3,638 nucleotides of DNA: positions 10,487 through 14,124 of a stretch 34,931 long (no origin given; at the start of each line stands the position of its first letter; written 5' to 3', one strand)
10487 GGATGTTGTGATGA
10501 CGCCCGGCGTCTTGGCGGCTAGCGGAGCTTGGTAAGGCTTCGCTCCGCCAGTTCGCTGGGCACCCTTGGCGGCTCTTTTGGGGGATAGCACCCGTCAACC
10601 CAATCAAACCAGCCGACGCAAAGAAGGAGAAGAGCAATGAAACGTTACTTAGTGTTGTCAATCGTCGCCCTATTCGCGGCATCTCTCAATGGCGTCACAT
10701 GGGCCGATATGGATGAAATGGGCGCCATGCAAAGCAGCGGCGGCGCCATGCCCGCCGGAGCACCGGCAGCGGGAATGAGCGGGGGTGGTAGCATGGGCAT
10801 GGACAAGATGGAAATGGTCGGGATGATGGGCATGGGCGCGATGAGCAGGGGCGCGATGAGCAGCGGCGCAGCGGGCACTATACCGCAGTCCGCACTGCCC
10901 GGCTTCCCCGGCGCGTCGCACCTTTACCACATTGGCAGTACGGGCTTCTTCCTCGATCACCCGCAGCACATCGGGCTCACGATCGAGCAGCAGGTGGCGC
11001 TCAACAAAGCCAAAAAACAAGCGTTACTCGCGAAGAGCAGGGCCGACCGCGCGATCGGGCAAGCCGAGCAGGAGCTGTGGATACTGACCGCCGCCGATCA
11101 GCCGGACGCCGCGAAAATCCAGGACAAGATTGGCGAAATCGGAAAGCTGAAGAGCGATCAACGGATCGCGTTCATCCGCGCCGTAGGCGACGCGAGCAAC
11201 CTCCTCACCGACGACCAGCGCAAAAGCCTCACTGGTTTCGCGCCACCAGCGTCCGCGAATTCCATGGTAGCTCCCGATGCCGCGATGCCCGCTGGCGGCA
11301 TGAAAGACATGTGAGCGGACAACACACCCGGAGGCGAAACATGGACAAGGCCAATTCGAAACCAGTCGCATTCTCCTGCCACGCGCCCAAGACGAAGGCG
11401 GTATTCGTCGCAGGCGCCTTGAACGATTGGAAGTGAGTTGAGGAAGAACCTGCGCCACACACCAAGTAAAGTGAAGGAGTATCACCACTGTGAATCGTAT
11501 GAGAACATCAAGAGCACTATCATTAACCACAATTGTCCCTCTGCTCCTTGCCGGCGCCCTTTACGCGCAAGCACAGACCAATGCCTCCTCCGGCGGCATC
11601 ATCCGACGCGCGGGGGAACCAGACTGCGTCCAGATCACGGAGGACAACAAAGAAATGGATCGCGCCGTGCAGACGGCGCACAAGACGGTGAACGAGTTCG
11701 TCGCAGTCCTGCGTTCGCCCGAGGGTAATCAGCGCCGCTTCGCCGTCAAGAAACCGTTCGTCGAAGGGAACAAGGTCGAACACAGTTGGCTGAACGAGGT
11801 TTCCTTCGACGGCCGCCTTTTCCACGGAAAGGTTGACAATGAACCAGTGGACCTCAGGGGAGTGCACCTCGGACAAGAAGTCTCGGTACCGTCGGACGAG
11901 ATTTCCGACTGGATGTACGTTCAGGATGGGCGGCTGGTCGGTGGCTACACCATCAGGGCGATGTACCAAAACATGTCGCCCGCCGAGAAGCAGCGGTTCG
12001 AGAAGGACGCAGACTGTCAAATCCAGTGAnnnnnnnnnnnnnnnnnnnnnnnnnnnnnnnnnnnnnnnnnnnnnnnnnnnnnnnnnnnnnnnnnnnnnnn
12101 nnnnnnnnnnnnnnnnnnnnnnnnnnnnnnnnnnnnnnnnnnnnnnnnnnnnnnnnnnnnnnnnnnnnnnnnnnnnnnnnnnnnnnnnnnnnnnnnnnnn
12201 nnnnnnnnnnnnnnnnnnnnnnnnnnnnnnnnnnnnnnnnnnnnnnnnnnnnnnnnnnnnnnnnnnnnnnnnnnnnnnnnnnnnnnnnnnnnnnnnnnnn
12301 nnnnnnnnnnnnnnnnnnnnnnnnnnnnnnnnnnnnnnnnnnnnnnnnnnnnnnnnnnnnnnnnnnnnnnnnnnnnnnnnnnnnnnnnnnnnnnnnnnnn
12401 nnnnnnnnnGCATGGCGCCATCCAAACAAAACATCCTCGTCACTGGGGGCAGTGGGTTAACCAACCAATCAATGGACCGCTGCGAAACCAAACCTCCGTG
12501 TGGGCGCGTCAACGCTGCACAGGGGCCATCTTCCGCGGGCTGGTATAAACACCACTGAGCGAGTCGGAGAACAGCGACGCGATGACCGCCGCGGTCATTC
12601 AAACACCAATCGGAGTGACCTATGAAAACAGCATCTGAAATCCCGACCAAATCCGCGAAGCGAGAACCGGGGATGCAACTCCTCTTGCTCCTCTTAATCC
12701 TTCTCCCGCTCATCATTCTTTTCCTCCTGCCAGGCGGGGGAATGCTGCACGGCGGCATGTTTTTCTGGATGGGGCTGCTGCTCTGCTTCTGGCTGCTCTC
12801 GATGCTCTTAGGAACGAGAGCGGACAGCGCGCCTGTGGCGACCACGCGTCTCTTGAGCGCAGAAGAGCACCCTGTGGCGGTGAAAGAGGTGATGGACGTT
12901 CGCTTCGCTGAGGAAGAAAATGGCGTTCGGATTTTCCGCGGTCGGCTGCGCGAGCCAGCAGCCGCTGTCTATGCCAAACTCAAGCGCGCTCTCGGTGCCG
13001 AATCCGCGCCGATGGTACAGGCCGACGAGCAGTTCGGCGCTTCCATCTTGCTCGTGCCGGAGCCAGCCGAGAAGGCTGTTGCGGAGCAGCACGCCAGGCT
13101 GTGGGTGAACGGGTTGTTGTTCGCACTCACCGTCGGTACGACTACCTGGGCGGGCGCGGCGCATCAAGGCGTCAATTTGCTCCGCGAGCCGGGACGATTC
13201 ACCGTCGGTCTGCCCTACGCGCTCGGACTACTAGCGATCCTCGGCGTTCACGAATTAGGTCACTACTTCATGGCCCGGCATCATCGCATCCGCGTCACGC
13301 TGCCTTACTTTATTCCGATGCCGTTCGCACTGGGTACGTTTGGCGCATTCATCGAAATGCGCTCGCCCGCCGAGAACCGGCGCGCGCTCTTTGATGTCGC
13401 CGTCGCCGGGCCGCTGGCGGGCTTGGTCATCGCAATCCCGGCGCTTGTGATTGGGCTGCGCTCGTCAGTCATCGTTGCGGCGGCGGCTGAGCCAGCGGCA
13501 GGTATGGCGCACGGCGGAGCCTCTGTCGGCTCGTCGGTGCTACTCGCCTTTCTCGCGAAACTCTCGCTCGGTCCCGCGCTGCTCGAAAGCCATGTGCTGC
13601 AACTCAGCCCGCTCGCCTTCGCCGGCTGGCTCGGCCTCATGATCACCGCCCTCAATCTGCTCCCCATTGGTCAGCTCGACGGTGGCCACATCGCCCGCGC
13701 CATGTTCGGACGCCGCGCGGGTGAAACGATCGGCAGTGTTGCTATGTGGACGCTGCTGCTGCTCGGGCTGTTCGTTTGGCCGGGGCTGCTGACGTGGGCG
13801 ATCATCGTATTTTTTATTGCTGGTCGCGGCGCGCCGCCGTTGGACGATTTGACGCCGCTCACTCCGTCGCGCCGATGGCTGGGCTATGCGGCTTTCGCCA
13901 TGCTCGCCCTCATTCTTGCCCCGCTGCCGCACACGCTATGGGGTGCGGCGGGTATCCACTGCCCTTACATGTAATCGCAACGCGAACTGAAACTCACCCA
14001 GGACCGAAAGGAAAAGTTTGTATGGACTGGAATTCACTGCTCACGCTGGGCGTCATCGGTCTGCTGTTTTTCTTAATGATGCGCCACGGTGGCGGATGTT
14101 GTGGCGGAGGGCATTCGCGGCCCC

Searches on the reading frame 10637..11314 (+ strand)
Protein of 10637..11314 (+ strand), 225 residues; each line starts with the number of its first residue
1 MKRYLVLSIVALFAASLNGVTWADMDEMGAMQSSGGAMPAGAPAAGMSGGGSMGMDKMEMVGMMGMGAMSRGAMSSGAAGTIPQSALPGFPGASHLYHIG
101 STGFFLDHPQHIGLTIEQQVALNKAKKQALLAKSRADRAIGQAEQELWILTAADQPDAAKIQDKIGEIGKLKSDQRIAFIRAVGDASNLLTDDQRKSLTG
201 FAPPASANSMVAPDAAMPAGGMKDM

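Call 32: search_protein_families(library=pfam, proteins=[window:10637-11314:+], max_evalue=0.0001)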
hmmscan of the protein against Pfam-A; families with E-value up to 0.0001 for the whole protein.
window:10637-11314:+ (225 aa): 1 family
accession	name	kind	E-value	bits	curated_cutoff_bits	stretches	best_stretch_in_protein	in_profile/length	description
PF13801.11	Metal_resist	-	1.6e-05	25.5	29.2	1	110-196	38-124/125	Heavy-metal resistance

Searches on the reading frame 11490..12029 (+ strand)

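Call 32: search_protein_families(library=pfam, proteins=[window:11490-12029:+], max_evalue=0.0001)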
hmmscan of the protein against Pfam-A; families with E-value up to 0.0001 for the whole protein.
window:11490-12029:+ (179 aa): 1 family
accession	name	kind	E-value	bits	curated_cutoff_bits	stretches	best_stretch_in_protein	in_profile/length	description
PF10077.14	DUF2314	-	8.6e-33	113.7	22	1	54-173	2-129/134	Uncharacterized protein conserved in bacteria (DUF2314)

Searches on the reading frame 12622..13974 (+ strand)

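Call 33: search_protein_families(library=pfam, proteins=[window:12622-13974:+], max_evalue=0.0001)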
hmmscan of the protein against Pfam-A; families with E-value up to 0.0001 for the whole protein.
window:12622-13974:+ (450 aa): 1 family
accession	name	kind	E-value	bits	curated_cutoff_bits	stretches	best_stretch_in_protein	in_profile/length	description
PF02163.28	Peptidase_M50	-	4e-24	85.6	27.2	1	200-369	3-201/221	Peptidase family M50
